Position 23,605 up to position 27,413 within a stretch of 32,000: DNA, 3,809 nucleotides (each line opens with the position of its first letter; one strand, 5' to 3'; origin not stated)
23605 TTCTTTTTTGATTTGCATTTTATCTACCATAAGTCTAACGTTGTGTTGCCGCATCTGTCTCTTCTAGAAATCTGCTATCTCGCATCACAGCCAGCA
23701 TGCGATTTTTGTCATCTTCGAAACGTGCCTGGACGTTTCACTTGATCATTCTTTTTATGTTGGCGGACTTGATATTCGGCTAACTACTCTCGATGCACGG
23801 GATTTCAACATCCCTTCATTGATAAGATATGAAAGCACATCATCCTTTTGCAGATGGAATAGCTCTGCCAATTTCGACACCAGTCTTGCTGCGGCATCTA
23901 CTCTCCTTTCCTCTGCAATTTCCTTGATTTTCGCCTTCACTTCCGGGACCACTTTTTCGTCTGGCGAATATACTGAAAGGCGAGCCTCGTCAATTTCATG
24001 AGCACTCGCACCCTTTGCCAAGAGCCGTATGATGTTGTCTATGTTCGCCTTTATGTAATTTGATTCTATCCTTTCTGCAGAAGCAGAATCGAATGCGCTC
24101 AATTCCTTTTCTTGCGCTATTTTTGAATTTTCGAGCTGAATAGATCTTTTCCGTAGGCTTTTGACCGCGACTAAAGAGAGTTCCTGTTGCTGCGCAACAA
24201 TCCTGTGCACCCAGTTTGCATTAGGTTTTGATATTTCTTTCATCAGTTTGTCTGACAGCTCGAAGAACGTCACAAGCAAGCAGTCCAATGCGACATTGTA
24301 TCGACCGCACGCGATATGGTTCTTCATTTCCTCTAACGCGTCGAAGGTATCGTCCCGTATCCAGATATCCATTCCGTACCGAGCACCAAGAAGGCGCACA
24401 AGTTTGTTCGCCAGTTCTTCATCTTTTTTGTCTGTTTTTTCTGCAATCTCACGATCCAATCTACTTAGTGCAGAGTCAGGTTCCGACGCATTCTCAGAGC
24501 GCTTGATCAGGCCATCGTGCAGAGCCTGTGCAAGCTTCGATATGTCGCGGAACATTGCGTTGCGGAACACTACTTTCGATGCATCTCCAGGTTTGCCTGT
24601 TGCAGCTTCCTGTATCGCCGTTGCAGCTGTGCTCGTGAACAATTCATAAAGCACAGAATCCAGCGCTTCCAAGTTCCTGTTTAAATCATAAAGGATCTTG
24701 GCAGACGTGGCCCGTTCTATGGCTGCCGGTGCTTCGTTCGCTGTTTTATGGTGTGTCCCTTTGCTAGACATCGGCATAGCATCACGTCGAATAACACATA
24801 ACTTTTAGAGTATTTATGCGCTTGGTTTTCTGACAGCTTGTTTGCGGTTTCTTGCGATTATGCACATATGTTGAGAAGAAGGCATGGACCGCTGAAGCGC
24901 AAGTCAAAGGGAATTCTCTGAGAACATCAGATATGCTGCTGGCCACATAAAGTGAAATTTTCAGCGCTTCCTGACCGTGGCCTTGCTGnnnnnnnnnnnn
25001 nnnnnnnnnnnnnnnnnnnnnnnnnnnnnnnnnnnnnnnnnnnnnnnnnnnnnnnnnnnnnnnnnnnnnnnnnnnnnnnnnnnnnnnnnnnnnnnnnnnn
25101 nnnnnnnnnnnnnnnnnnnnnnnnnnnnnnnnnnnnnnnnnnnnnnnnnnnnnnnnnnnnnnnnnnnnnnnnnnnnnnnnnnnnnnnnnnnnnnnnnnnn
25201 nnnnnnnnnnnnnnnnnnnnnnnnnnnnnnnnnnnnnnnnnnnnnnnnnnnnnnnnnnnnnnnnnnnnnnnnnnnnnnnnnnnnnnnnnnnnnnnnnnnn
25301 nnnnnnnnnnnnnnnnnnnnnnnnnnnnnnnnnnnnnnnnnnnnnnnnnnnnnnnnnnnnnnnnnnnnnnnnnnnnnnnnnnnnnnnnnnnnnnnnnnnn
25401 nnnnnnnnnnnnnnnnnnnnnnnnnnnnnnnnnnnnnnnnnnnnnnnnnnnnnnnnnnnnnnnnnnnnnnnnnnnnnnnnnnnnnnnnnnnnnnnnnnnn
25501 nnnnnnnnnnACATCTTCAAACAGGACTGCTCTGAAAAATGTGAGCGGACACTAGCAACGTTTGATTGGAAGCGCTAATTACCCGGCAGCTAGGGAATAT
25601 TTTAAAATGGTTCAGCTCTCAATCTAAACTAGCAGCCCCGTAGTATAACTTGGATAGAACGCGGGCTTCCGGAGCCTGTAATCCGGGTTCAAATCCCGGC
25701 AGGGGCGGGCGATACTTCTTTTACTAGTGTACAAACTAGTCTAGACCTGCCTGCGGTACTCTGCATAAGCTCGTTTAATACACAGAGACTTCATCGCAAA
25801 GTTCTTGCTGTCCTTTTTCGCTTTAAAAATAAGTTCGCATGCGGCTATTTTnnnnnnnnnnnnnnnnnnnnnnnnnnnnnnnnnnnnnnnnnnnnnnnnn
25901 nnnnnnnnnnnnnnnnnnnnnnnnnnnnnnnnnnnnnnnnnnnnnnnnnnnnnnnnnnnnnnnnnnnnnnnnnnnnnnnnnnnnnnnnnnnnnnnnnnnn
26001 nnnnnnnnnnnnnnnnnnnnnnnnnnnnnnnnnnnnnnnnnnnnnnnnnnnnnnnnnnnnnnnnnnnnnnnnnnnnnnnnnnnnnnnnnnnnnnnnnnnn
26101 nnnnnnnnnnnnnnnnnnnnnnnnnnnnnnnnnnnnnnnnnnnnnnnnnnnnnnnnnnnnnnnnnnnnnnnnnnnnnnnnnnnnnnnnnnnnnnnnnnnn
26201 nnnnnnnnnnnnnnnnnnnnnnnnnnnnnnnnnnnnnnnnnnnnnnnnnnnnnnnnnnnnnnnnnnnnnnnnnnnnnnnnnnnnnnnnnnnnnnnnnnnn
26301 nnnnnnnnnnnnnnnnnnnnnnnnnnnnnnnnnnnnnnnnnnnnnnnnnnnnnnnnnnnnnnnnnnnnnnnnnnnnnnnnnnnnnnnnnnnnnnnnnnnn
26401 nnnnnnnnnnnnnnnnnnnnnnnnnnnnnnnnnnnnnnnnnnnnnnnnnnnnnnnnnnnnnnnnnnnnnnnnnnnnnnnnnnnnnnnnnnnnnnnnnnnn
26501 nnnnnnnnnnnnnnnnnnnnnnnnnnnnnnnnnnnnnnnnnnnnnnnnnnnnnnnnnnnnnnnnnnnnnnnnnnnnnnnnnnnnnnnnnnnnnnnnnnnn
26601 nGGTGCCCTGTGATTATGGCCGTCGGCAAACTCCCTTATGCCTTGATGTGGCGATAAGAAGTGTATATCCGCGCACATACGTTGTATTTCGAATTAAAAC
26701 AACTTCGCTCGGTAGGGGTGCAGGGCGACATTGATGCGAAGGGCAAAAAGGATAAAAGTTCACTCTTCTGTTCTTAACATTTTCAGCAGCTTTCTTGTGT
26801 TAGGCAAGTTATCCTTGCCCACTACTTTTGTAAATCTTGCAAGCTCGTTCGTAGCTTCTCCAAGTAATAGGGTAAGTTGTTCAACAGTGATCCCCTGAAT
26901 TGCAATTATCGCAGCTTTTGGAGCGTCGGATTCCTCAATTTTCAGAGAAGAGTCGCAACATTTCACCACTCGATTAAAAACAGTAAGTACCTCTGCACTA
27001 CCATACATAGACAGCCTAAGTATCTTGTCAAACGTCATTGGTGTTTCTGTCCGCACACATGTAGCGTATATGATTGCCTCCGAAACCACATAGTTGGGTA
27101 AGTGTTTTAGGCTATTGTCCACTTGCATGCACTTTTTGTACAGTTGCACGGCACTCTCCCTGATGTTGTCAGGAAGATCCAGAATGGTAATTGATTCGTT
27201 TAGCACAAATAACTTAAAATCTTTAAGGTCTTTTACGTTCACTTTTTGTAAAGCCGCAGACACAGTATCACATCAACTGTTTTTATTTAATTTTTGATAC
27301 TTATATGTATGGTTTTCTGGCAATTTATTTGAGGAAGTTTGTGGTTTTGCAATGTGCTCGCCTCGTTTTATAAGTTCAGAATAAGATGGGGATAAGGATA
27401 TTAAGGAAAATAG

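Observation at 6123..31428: A conserved promoter module of about 60 bp with fixed spacing precedes many unrelated island genes on both strands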

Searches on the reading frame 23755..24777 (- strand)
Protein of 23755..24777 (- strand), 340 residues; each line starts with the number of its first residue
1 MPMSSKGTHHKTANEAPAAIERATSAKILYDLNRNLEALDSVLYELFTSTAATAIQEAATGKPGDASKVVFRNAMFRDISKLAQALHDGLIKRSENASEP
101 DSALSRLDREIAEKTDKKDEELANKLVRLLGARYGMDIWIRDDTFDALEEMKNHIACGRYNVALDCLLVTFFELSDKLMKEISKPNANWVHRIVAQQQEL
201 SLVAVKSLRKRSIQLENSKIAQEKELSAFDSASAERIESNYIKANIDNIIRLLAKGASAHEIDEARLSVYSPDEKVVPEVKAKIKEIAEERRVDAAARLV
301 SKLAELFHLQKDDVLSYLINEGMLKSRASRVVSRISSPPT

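Call 10: search_protein_families(library=pfam, proteins=[window:23755-24777:-], max_evalue=0.01)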
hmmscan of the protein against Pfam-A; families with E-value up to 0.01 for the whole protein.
window:23755-24777:- (340 aa): 0 families

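Call 79: search_protein_families(library=phrogs, proteins=[window:23755-24777:-], max_evalue=0.001)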
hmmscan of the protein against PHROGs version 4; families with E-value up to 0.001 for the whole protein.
window:23755-24777:- (340 aa): 0 families

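Call 80: search_protein_families(library=padloc, proteins=[window:23755-24777:-], max_evalue=0.001)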
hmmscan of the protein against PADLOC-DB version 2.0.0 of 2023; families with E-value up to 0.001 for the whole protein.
window:23755-24777:- (340 aa): 0 families

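Call 90: search_protein_families(library=pfam, proteins=[L157:772-1956:+, L157:12458-13003:-, L157:13124-14140:-], max_evalue=0.01)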
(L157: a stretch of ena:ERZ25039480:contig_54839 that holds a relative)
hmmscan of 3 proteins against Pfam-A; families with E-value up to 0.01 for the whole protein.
L157:772-1956:+ (394 aa): 1 family
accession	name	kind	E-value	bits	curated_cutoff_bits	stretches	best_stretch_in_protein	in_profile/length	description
PF18958.6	DUF5700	-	8.7e-05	22.5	25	1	53-151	96-185/283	Putative zinc dependent peptidase (DUF5700)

L157:12458-13003:- (181 aa): 0 families

L157:13124-14140:- (338 aa): 0 families

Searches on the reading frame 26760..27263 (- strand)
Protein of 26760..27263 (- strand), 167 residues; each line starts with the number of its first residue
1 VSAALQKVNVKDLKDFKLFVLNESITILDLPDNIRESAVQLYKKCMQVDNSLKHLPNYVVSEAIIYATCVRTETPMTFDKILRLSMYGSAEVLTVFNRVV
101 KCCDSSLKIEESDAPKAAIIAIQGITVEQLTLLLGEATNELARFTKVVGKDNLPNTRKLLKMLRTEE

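Call 10: search_protein_families(library=pfam, proteins=[window:26760-27263:-], max_evalue=0.01)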
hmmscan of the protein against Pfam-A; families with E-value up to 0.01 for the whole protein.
window:26760-27263:- (167 aa): 1 family
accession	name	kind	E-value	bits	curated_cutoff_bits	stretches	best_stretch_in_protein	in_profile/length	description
PF00382.24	TFIIB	-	0.0013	19.1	23.6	1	28-97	19-87/92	Transcription factor TFIIB repeat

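Call 25: search_solved_structures(query=window:26760-27263:-, max_evalue=1, show_alignments=1)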
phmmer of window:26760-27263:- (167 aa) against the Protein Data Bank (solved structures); distinct sequences matched with E-value up to 1: 8.
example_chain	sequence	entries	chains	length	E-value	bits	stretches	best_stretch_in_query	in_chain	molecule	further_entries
1c9b_A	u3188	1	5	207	3.3e-05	27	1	28-108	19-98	GENERAL TRANSCRIPTION FACTOR IIB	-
2phg_A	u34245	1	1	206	3.3e-05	27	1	28-108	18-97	Transcription initiation factor IIB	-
5wh1_A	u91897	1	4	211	3.3e-05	27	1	28-108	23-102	Transcription initiation factor IIB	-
1tfb_A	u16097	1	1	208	3.3e-05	27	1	28-108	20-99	TFIIB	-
29vf_M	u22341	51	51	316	0.00011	25.2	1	28-108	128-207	Transcription initiation factor IIB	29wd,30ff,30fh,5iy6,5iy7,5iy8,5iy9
1vol_A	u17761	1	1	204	0.00059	22.9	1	28-108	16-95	PROTEIN (TRANSCRIPTION FACTOR IIB (TFIIB))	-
1d3u_B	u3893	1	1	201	0.024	17.7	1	16-92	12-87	TRANSCRIPTION INITIATION FACTOR IIB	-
1ais_B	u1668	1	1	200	0.024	17.7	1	16-92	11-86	PROTEIN (TRANSCRIPTION INITIATION FACTOR IIB)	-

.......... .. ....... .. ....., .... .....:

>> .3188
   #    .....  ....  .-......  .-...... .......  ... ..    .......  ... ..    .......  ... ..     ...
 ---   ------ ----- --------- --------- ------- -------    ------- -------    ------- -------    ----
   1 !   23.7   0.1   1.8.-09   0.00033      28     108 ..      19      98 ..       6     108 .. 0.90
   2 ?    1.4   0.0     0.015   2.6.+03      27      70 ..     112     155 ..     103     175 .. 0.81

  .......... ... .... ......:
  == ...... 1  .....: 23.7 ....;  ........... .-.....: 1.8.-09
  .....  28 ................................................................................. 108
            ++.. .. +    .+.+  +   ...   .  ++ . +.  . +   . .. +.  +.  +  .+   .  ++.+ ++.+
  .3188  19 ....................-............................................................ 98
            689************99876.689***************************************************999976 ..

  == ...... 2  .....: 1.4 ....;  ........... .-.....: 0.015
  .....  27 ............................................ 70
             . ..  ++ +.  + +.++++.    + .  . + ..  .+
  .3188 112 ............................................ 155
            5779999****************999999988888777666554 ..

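Call 90: search_protein_families(library=pfam, proteins=[L157:772-1956:+, L157:12458-13003:-, L157:13124-14140:-], max_evalue=0.01)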
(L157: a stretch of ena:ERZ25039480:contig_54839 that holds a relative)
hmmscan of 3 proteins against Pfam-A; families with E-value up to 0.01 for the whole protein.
L157:772-1956:+ (394 aa): 1 family
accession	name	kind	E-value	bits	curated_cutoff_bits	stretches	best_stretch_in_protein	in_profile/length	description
PF18958.6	DUF5700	-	8.7e-05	22.5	25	1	53-151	96-185/283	Putative zinc dependent peptidase (DUF5700)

L157:12458-13003:- (181 aa): 0 families

L157:13124-14140:- (338 aa): 0 families
